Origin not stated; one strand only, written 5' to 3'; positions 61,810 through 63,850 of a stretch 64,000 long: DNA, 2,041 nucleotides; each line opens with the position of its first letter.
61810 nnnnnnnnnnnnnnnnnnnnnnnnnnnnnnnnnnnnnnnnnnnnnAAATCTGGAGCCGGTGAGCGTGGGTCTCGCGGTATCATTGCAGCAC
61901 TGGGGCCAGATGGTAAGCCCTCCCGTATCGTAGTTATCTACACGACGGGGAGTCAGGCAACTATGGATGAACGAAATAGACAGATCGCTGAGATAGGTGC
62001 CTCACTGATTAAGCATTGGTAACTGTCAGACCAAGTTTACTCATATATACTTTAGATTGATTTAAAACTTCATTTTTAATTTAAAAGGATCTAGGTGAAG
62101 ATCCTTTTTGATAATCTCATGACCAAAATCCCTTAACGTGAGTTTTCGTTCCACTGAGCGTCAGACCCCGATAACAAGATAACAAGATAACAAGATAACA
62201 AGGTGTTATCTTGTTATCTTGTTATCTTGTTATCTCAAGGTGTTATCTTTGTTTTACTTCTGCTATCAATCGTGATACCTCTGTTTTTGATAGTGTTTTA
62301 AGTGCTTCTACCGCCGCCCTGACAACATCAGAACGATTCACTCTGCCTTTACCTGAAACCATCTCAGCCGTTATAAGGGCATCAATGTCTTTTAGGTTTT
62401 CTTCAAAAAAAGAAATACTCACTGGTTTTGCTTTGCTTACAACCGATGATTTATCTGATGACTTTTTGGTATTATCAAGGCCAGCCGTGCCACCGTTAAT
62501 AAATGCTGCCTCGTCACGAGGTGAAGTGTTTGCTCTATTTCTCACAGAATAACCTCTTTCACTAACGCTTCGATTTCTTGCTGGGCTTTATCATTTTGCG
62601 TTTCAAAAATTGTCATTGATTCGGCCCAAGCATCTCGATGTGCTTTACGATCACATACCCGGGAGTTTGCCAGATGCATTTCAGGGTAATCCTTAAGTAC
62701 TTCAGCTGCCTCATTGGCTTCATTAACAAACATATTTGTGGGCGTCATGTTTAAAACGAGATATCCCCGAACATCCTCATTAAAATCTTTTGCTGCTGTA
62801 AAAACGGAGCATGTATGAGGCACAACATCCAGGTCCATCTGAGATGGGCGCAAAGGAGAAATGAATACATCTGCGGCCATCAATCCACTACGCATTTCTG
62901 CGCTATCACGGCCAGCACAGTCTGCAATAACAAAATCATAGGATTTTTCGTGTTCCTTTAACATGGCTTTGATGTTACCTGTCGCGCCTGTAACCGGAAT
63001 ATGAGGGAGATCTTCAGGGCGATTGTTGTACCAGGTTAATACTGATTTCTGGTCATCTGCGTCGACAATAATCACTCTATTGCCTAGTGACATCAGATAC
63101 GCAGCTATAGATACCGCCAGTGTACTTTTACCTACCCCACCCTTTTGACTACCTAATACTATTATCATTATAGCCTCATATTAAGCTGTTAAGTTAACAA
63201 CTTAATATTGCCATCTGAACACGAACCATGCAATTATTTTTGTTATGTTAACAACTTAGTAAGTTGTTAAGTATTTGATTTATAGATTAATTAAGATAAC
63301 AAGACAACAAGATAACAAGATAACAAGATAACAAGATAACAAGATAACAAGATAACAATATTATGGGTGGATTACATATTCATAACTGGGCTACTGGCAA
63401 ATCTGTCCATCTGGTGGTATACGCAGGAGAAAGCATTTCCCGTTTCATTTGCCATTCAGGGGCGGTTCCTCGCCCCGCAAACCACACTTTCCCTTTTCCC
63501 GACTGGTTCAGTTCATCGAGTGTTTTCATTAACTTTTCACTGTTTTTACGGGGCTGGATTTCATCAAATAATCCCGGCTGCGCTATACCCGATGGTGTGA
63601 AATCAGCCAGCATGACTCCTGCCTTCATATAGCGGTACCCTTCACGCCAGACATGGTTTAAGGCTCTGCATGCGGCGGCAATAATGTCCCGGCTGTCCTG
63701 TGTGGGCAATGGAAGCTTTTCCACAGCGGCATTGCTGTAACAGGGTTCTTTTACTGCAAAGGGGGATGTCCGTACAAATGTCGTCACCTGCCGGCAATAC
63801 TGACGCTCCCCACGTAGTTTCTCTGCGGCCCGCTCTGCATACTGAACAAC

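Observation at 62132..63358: Partition locus has 8-bp iteron arrays on both sides, and the Tn2 repeat abuts the downstream array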

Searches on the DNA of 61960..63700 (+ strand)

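Call 9: search_dna_similar(query=window:62170-63700:+, collection=plasmids, mode=near, max_rows=40)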
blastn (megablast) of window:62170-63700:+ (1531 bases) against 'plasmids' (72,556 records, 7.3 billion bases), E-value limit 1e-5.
Records with a match: 4372; places in all: 15291; records where one place covers at least 80% of the query: 500.
Best place of each record, by identity: >=99% 1974; 95-99% 1458; 90-95% 166; 80-90% 774.
By first word of the organism name: Escherichia 2906; Klebsiella 792; Salmonella 451; Shigella 133; Enterobacter 36; Citrobacter 16; Raoultella 13; Serratia 9; uncultured 4; Edwardsiella 3; and 7 more.
By predicted mobility (MOB-suite, as given by PLSDB): conjugative 3714; mobilizable 371; non-mobilizable 287.
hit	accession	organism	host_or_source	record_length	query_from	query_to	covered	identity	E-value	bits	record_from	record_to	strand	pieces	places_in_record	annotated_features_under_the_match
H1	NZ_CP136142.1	Salmonella enterica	Homo sapiens,feces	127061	1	1531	100%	100.0%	0e+0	2828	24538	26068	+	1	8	ParA family plasmid-partitioning AAA ATPase | Y-family DNA polymerase | hypothetical protein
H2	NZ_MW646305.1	Escherichia coli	-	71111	1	1531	100%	99.9%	0e+0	2822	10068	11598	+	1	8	ParA family plasmid-partitioning AAA ATPase | Y-family DNA polymerase | hypothetical protein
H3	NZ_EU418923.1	Escherichia coli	Homo sapiens,urine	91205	1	1531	100%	99.9%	0e+0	2822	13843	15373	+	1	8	ParA family plasmid-partitioning AAA ATPase | Y-family DNA polymerase | hypothetical protein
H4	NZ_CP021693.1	Escherichia coli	-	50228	1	1531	100%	99.9%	0e+0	2817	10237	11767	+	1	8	ParA family plasmid-partitioning AAA ATPase | Y-family DNA polymerase | hypothetical protein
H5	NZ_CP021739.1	Escherichia coli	-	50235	1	1531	100%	99.9%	0e+0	2817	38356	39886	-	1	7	ParA family plasmid-partitioning AAA ATPase | Y-family DNA polymerase | hypothetical protein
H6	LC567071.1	Escherichia coli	Homo sapiens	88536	1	1531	100%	99.8%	0e+0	2811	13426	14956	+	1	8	soj: Type II plasmid partioning protein | impB: DNA polymerase V subunit ImpB | hypothetical protein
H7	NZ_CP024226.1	Escherichia coli O169:H41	-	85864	1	1531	100%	99.5%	0e+0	2776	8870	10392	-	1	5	ParA family plasmid-partitioning AAA ATPase | Y-family DNA polymerase | hypothetical protein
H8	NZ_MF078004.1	Escherichia coli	Homo sapiens,stool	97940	1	1531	100%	99.5%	0e+0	2776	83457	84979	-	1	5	ParA family plasmid-partitioning AAA ATPase | Y-family DNA polymerase | hypothetical protein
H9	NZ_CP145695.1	Escherichia coli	-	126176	1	1531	100%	99.5%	0e+0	2776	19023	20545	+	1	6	ParA family plasmid-partitioning AAA ATPase | Y-family DNA polymerase | hypothetical protein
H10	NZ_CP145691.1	Escherichia coli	Homo sapiens,stool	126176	1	1531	100%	99.5%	0e+0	2776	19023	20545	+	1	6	ParA family plasmid-partitioning AAA ATPase | Y-family DNA polymerase | hypothetical protein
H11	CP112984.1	Escherichia ruysiae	Homo sapiens,stool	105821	1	1531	100%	99.5%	0e+0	2776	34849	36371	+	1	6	ParA family plasmid-partitioning AAA ATPase | Y-family DNA polymerase | hypothetical protein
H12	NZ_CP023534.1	Escherichia coli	Homo sapiens,human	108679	1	1531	100%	99.3%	0e+0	2765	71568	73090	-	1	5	ParA family plasmid-partitioning AAA ATPase | Y-family DNA polymerase | hypothetical protein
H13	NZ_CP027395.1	Escherichia coli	Homo sapiens,stool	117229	1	1531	100%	99.3%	0e+0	2765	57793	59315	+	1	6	ParA family plasmid-partitioning AAA ATPase | Y-family DNA polymerase | hypothetical protein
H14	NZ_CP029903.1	Salmonella enterica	-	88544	1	1531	100%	99.3%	0e+0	2765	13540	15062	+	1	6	ParA family plasmid-partitioning AAA ATPase | Y-family DNA polymerase | hypothetical protein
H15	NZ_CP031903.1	Escherichia coli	Homo sapiens,Clinical: Human (Homo ...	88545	1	1531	100%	99.3%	0e+0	2765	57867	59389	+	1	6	ParA family plasmid-partitioning AAA ATPase | Y-family DNA polymerase | hypothetical protein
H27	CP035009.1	Shigella sonnei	Homo sapiens,Stools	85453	1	1531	100%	99.0%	0e+0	2733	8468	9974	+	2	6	cobyrinic acid ac-diamide synthase | umuC: translesion error-prone DNA polymerase V subunit UmuC | Par-like protein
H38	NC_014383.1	Escherichia coli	horse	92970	1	1531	100%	98.8%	0e+0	2713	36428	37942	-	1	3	ParA family plasmid-partitioning AAA ATPase | Y-family DNA polymerase | hypothetical protein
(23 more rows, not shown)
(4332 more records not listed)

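Call 10: get_annotated_region(hit=H7, flank=4000)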
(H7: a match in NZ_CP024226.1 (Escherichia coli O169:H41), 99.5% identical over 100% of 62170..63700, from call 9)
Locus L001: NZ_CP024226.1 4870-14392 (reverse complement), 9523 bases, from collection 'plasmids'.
description: Escherichia coli O169:H41 strain 2014EL-1345-2 plasmid unnamed3
organism: Escherichia coli O169:H41 (NCBI taxid 1446701)
taxonomy: Bacteria; Pseudomonadota; Gammaproteobacteria; Enterobacterales; Enterobacteriaceae; Escherichia; Escherichia coli; Escherichia coli O169:H41
host: -; source: -; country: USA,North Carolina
typing (MOB-suite, as given by PLSDB): conjugative; replicon IncI-gamma/K1; relaxase MOBP; mating-pair formation MPF_I
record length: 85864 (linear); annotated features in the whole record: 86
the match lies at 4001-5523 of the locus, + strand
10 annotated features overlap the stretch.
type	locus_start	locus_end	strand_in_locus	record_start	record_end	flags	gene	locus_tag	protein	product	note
CDS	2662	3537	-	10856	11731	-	-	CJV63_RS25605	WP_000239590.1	extended-spectrum class A beta-lactamase CTX-M-15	-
predicted_resistance_gene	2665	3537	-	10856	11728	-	blaCTX-M-15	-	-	extended-spectrum class A beta-lactamase CTX-M-15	predicted by amrfinderplus; class BETA-LACTAM; identity 100.0%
CDS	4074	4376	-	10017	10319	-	-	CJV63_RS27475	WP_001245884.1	hypothetical protein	-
CDS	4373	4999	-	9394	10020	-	-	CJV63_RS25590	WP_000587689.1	ParA family plasmid-partitioning AAA ATPase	-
CDS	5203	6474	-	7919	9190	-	-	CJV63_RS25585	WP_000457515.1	Y-family DNA polymerase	-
CDS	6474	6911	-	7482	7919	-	umuD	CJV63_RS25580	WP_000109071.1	translesion error-prone DNA polymerase V autoproteolytic subunit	-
CDS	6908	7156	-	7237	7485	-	-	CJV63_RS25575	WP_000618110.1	DinI-like family protein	-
CDS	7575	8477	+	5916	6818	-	-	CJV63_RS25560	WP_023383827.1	DUF1281 domain-containing protein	-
CDS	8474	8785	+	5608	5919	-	-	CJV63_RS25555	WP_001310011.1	hypothetical protein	-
CDS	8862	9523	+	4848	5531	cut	-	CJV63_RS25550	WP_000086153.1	DNA methylase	-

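Call 11: get_annotated_region(hit=H38, flank=4000)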
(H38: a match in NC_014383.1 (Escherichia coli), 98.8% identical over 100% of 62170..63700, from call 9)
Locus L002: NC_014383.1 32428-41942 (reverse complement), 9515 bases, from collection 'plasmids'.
description: Escherichia coli plasmid pEC_Bactec, complete sequence
organism: Escherichia coli (NCBI taxid 562)
taxonomy: Bacteria; Pseudomonadota; Gammaproteobacteria; Enterobacterales; Enterobacteriaceae; Escherichia; Escherichia coli
host: -; source: horse; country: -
typing (MOB-suite, as given by PLSDB): conjugative; replicon IncI-gamma/K1; relaxase MOBP; mating-pair formation MPF_I
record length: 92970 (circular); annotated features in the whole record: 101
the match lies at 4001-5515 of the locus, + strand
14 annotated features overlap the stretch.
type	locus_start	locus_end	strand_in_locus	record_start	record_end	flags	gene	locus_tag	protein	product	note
CDS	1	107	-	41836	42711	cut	-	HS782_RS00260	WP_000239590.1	extended-spectrum class A beta-lactamase CTX-M-15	-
predicted_resistance_gene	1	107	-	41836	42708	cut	blaCTX-M-15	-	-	extended-spectrum class A beta-lactamase CTX-M-15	predicted by amrfinderplus; class BETA-LACTAM; identity 100.0%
CDS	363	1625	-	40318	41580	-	-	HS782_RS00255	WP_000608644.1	IS1380-like element ISEcp1 family transposase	GO:0006313 - DNA transposition [Evidence IEA]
CDS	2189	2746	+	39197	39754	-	-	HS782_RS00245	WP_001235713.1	recombinase family protein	GO:0006310 - DNA recombination [Evidence IEA]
CDS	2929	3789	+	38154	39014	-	-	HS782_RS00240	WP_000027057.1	broad-spectrum class A beta-lactamase TEM-1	-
predicted_resistance_gene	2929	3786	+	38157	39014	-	blaTEM-1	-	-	broad-spectrum class A beta-lactamase TEM-1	predicted by amrfinderplus; class BETA-LACTAM; identity 100.0%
CDS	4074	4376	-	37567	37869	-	-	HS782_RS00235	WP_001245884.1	hypothetical protein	-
CDS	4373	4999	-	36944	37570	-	-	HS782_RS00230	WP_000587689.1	ParA family plasmid-partitioning AAA ATPase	-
CDS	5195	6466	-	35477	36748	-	-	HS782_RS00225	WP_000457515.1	Y-family DNA polymerase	-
CDS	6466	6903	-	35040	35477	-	umuD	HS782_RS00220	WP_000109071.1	translesion error-prone DNA polymerase V autoproteolytic subunit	-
CDS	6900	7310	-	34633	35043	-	-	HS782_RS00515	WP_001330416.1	DinI-like family protein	-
CDS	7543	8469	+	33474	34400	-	-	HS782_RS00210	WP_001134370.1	DUF1281 domain-containing protein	-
CDS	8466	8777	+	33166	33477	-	-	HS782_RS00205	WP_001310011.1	hypothetical protein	-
CDS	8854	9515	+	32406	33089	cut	-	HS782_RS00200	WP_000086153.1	DNA methylase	-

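Call 12: get_annotated_region(hit=H27, flank=4000)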
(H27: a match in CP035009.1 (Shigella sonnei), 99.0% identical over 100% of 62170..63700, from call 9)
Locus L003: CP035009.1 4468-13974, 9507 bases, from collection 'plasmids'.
description: Shigella sonnei strain LC1477/18 plasmid pLC1477_18-1, complete sequence
organism: Shigella sonnei (NCBI taxid 624)
taxonomy: Bacteria; Pseudomonadota; Gammaproteobacteria; Enterobacterales; Enterobacteriaceae; Shigella; Shigella sonnei
host: -; source: Homo sapiens,Stools; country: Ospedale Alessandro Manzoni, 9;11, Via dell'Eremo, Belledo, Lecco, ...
typing (MOB-suite, as given by PLSDB): conjugative; replicon IncI-gamma/K1; relaxase MOBP; mating-pair formation MPF_I
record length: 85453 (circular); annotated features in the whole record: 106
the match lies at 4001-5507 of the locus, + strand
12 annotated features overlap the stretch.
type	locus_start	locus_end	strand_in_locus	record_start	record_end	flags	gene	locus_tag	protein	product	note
CDS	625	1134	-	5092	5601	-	-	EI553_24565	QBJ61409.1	hypothetical protein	-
CDS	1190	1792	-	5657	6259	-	-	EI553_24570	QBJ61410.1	proQ/FINO family protein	-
CDS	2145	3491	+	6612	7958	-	-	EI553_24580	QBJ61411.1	hypothetical protein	-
CDS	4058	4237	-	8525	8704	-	-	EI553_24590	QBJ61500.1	Par-like protein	-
CDS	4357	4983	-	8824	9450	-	-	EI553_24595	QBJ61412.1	cobyrinic acid ac-diamide synthase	-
CDS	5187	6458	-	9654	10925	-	umuC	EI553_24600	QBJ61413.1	translesion error-prone DNA polymerase V subunit UmuC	-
CDS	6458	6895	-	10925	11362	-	-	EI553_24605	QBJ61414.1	translesion error-prone DNA polymerase V autoproteolytic subunit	-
CDS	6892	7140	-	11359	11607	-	-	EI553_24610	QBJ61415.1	protein ImpC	-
CDS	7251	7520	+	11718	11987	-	-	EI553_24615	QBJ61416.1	hypothetical protein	-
CDS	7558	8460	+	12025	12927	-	-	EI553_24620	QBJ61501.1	DUF1281 domain-containing protein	-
CDS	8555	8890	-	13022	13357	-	-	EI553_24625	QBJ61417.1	hypothetical protein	-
CDS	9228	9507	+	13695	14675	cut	-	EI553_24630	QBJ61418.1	recombinase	-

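Call 23: search_dna_similar(query=window:61960-62420:+, collection=plasmids, mode=near, max_rows=60, rows=spread)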
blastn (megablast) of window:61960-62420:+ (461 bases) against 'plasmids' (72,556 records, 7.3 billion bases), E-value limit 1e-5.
The search stops at 5000 records and this limit was reached: more records match than are counted here, and every count below describes the 5000 best-scoring records only.
Records with a match: at least 5000; places in all: 12816; records where one place covers at least 80% of the query: 47.
Best place of each record, by identity: >=99% 4325; 95-99% 565; 90-95% 110.
By first word of the organism name: Klebsiella 2045; Escherichia 1870; Salmonella 409; Enterobacter 234; Shigella 111; Citrobacter 109; Neisseria 37; Aeromonas 29; Serratia 24; uncultured 16; and 24 more.
By predicted mobility (MOB-suite, as given by PLSDB): conjugative 3448; mobilizable 1021; non-mobilizable 531.
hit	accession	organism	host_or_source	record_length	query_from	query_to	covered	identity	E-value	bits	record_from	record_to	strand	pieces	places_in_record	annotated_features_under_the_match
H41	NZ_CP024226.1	Escherichia coli O169:H41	-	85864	1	461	100%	100.0%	0e+0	852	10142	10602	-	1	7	hypothetical protein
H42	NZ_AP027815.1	Escherichia coli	Homo sapiens,whole organism,feces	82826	211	461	54%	95.5%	2e-106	454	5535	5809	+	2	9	hypothetical protein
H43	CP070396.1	Escherichia coli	food,chicken meat inner strip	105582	211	461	54%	94.5%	1e-104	387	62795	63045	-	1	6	hypothetical protein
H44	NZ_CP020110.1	Klebsiella pneumoniae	-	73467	1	223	48%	98.2%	3e-105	388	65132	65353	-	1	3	none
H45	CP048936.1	Escherichia coli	Homo sapiens,urine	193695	1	222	48%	98.2%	7e-106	390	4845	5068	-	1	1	class A broad-spectrum beta-lactamase TEM-1 | blaTEM-1: broad-spectrum class A beta-lactamase TEM-1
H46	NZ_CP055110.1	Shigella flexneri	Shek Wu Hui WWTPs_104 WWTPs influent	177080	1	222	48%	98.2%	7e-106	390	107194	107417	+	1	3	broad-spectrum class A beta-lactamase TEM-1 | blaTEM-1: broad-spectrum class A beta-lactamase TEM-1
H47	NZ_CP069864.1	Escherichia coli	Homo sapiens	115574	1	222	48%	98.2%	7e-106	390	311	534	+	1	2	TEM-232: TEM beta-lactamase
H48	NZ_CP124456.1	Escherichia coli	environmental: river near WWTP effluent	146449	1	222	48%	98.2%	7e-106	390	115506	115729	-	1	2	broad-spectrum class A beta-lactamase TEM-1 | blaTEM-1: broad-spectrum class A beta-lactamase TEM-1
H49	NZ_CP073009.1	Citrobacter sp. BIDMC108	Homo sapiens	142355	1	219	48%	99.1%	6e-107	394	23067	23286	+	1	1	broad-spectrum class A beta-lactamase TEM-1 | blaTEM-1: broad-spectrum class A beta-lactamase TEM-1 | merE: broad-spectrum mercury transporter MerE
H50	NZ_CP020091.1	Enterobacter cloacae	Homo sapiens,urine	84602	1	219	48%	98.6%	3e-105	388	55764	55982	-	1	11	broad-spectrum class A beta-lactamase TEM-1 | blaTEM-1: broad-spectrum class A beta-lactamase TEM-1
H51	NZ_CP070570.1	Proteus mirabilis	Homo sapiens,sputum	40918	1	218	47%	98.6%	3e-105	388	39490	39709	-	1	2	broad-spectrum class A beta-lactamase TEM-1 | blaTEM-1: broad-spectrum class A beta-lactamase TEM-1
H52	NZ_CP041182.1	Salmonella enterica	chicken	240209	1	216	47%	99.5%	6e-107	394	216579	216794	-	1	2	broad-spectrum class A beta-lactamase TEM-1 | blaTEM-1: broad-spectrum class A beta-lactamase TEM-1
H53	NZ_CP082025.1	Klebsiella pneumoniae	Homo sapiens,blood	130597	1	216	47%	99.5%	6e-107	394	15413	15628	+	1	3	broad-spectrum class A beta-lactamase TEM-1 | blaTEM-1: broad-spectrum class A beta-lactamase TEM-1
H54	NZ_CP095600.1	Klebsiella pneumoniae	Homo sapiens,Pure culture one microbial ...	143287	1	216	47%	99.5%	6e-107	394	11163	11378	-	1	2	broad-spectrum class A beta-lactamase TEM-1 | blaTEM-1: broad-spectrum class A beta-lactamase TEM-1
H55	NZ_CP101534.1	Klebsiella pneumoniae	Homo sapiens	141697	1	216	47%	99.5%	6e-107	394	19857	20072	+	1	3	broad-spectrum class A beta-lactamase TEM-1 | blaTEM-1: broad-spectrum class A beta-lactamase TEM-1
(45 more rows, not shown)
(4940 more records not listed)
